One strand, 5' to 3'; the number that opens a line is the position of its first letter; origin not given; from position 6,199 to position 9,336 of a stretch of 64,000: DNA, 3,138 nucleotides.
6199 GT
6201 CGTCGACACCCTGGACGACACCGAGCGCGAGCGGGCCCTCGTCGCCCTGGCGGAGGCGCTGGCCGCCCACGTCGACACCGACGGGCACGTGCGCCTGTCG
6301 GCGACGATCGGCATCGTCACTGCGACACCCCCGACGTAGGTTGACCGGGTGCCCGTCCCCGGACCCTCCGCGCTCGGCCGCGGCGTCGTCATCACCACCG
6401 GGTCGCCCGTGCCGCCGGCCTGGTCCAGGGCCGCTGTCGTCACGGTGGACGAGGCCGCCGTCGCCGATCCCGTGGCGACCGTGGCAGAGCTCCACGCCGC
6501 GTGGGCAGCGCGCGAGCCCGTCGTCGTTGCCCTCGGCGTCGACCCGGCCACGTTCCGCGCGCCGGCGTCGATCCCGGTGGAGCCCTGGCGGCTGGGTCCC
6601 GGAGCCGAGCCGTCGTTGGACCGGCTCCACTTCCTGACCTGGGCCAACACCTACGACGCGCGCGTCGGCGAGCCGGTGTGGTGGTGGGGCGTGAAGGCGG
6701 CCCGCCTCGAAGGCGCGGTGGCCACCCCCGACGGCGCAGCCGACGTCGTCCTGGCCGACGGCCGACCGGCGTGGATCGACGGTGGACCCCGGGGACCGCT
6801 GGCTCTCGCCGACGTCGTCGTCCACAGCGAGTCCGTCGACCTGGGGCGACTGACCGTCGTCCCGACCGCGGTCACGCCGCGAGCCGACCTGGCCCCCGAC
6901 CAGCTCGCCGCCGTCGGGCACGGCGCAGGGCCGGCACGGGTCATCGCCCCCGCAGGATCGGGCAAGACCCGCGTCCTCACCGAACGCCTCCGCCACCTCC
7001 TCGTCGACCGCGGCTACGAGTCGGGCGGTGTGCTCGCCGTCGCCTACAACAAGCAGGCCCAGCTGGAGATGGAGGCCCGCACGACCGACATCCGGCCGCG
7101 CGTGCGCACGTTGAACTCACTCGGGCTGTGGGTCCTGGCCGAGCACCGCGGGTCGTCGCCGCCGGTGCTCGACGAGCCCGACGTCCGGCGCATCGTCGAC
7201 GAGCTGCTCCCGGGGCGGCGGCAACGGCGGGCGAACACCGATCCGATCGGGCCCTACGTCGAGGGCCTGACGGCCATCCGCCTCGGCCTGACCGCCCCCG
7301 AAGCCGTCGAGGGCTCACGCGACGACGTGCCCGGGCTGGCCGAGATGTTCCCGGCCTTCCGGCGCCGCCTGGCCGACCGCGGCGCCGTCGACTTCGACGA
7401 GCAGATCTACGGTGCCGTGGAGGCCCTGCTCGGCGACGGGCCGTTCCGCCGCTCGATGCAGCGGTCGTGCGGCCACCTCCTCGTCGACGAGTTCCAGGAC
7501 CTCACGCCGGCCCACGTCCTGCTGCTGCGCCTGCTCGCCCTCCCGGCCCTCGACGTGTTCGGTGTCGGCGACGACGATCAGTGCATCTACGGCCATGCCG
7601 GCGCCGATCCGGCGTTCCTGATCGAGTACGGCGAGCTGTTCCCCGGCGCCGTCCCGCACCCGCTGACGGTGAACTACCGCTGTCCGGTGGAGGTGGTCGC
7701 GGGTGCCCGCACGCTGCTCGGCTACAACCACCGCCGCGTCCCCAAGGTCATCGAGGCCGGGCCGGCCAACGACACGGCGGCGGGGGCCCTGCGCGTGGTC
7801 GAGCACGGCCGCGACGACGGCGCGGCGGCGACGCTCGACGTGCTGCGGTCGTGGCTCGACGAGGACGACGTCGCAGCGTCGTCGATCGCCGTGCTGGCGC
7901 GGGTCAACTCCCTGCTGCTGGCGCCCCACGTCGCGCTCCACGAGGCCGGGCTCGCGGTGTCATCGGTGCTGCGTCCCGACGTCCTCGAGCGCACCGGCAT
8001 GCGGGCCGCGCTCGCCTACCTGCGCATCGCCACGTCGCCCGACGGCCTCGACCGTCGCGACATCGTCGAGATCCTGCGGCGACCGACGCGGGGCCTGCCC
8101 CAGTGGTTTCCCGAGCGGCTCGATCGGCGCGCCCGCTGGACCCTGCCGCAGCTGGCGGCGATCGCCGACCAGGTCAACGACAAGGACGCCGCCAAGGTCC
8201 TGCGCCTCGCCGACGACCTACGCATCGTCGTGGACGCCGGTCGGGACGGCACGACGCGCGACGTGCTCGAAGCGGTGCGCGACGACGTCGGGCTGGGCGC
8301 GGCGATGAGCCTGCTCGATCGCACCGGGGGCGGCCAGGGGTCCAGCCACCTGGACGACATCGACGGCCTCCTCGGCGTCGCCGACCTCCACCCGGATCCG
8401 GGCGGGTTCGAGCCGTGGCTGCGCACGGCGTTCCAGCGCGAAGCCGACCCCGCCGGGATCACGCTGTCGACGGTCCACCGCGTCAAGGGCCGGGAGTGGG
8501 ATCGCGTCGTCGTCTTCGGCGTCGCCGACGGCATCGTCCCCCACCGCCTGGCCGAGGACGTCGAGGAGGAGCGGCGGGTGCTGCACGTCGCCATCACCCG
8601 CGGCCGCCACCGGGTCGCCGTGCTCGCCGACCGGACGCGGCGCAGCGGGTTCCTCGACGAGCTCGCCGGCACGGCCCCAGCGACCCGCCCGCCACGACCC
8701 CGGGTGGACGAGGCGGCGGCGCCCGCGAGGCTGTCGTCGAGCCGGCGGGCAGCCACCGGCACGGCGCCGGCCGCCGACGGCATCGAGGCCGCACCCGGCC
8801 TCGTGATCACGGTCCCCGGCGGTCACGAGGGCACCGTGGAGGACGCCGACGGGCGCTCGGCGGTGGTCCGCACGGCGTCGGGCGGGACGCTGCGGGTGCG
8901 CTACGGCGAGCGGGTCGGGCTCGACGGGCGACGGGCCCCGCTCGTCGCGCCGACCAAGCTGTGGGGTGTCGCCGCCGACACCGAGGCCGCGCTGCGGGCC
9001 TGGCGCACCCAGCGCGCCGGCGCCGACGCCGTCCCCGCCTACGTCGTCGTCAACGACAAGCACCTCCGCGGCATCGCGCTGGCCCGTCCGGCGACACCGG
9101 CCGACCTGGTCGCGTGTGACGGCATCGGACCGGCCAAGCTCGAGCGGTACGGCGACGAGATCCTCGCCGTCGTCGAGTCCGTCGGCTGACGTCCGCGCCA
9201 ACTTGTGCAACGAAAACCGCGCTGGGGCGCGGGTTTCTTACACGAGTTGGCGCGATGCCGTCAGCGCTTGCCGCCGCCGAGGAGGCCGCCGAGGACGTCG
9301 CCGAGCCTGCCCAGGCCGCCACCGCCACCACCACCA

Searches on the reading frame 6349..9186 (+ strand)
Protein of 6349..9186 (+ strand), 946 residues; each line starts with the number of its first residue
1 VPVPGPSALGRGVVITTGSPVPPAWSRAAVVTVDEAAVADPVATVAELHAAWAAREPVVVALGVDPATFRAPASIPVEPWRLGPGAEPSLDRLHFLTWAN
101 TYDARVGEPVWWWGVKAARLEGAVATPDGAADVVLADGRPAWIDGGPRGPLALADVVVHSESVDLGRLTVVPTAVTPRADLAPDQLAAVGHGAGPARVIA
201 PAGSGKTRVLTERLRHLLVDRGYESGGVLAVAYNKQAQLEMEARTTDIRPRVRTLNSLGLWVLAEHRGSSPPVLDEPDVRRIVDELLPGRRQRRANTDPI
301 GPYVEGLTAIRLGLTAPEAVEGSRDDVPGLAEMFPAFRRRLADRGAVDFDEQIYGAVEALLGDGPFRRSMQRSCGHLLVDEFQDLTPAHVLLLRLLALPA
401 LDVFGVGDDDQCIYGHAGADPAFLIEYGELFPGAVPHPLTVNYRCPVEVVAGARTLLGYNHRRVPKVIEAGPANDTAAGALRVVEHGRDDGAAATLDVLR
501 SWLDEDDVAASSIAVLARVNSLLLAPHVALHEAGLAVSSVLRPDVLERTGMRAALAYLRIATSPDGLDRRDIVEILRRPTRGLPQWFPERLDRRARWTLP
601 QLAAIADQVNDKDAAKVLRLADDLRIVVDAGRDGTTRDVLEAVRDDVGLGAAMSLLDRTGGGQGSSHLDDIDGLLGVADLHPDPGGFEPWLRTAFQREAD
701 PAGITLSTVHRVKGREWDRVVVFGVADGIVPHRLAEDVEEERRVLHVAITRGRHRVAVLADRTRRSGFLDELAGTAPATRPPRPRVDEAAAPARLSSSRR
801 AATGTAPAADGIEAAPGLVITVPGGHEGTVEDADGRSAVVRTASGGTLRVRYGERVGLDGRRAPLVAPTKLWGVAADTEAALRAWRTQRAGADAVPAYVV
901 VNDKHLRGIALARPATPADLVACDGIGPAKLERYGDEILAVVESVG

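Call 5: find_related_loci(query=window:6349-9186:+, collection=genome_contigs, flank=10000)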
Query window:6349-9186:+ (946 aa) in genome_contigs; peptide patterns used: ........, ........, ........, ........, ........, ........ (x = any residue, [..] = any of these).
425 stretches matched a pattern; 364 encode a relative of the query (tblastn E <= 1e-3); the best 80 are kept; 80 distinct loci.
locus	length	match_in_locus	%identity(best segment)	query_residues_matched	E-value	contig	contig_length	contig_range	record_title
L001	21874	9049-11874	84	1-945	0e+0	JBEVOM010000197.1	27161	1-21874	MAG: Ilumatobacteraceae bacterium isolate T4R6UO.2.metabat2 T4R6UO.2.metabat2_k133_10533143, whole genome shotgun sequen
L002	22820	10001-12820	81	1-945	0e+0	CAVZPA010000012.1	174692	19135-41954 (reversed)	MAG: uncultured Acidimicrobiia bacterium isolate MFD05567.bin.2.3 genome assembly, contig: contig_30432, whole genome sh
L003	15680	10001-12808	76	1-945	0e+0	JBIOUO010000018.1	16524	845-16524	MAG: Ilumatobacteraceae bacterium isolate MAG132 k127_1107092, whole genome shotgun sequence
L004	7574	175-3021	72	1-945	0e+0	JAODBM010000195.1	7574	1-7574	MAG: Acidimicrobiales bacterium isolate RYN_48 scaffold_2293096, whole genome shotgun sequence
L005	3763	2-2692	74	51-945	0e+0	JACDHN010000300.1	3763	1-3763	MAG: Acidimicrobiia bacterium isolate MGR_bin439 SD2910_NODE_7870_length_3763_cov_1.694444, whole genome shotgun sequenc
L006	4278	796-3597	71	4-945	0e+0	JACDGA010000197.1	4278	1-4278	MAG: Acidimicrobiia bacterium isolate MGR_bin400 SD2907_NODE_5446_length_4278_cov_1.791857, whole genome shotgun sequenc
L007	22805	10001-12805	73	3-943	0e+0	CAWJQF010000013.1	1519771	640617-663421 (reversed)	MAG: uncultured Acidimicrobiia bacterium isolate MFD02840.bin.3.693 genome assembly, contig: contig_9018, whole genome s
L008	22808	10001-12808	73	3-943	0e+0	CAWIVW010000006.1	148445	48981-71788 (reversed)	MAG: uncultured Acidimicrobiia bacterium isolate MFD04850.bin.2.164 genome assembly, contig: contig_2124, whole genome s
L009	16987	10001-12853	69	1-945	0e+0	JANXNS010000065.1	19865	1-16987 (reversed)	MAG: Aquihabitans sp. isolate 341R_concoct_101 341R_k141_1027846, whole genome shotgun sequence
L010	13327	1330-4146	72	1-945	0e+0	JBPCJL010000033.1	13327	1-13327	MAG: Ilumatobacteraceae bacterium isolate TH_ant_mag_25 S1Ck127_1311427_flag_1_multi_8.8148_len_13327, whole genome shot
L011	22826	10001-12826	70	9-943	0e+0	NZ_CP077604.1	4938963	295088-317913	Aquihabitans sp. G128 chromosome, complete genome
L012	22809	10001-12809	79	1-945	0e+0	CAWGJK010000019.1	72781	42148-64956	MAG: uncultured Acidimicrobiia bacterium isolate MFD05747.bin.2.16 genome assembly, contig: contig_3806, whole genome sh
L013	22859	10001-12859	68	1-945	0e+0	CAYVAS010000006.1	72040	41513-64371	MAG TPA_asm: uncultured Iamiaceae bacterium isolate SRP187154_co1_291 genome assembly, contig: NODE_250_length_72040_cov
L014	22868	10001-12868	68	1-945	0e+0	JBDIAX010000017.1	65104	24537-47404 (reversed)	MAG: Acidimicrobiia bacterium isolate AS-MESO-3CA.371 NODE_1730_length_65104_cov_5.750165, whole genome shotgun sequence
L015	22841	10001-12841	68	1-944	0e+0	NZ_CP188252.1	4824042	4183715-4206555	Aquihabitans sp. McL0605 chromosome, complete genome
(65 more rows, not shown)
